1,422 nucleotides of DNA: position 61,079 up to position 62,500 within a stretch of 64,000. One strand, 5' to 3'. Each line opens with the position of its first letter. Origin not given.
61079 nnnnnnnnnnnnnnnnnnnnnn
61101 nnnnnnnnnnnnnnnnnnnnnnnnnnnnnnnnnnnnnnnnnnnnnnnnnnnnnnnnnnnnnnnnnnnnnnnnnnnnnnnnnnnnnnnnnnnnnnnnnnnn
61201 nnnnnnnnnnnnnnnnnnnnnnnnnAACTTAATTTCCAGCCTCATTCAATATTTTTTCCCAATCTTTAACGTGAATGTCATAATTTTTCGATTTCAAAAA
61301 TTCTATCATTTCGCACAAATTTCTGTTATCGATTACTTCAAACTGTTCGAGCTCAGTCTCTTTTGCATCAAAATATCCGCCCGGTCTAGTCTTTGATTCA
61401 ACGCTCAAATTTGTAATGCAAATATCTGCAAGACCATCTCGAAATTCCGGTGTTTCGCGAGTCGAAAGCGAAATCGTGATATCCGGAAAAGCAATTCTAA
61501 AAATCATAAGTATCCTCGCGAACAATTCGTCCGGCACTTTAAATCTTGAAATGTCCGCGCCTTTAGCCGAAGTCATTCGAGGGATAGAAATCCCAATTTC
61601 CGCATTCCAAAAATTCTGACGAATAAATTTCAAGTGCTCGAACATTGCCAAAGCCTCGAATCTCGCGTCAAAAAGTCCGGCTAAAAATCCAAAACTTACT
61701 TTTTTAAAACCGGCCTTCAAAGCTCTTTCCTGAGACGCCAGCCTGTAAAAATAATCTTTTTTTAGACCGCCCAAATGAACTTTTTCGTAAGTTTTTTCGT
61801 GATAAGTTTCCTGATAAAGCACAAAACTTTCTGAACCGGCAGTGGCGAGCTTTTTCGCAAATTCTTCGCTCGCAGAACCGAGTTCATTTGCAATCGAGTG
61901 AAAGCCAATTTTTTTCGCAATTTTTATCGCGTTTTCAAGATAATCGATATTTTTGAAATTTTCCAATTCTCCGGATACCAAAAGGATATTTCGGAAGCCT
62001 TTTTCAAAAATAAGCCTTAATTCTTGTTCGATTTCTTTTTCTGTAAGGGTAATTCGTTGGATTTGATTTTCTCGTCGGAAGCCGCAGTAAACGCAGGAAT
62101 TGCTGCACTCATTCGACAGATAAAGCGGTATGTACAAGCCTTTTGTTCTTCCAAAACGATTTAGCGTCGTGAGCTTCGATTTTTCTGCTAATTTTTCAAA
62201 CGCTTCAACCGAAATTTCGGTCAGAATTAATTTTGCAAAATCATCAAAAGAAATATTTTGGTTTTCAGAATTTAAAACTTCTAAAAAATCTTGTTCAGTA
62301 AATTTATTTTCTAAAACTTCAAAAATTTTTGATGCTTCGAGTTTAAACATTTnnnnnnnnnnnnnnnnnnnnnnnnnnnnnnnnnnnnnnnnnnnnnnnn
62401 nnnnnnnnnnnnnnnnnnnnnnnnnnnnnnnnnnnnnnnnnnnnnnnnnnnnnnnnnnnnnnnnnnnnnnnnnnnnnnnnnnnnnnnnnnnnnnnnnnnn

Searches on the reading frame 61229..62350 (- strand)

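Call 42: search_protein_families(library=pfam, max_evalue=0.00001, proteins=[window:61229-62350:-])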
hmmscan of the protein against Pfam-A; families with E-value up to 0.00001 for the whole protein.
window:61229-62350:- (373 aa): 2 families
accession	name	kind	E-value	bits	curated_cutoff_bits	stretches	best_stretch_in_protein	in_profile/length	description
PF04055.27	Radical_SAM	-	2.6e-13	50.9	29.5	1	78-223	3-148/166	Radical SAM superfamily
PF06968.18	BATS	-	4.6e-13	49.6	22.2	1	255-357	1-87/88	Biotin and Thiamin Synthesis associated domain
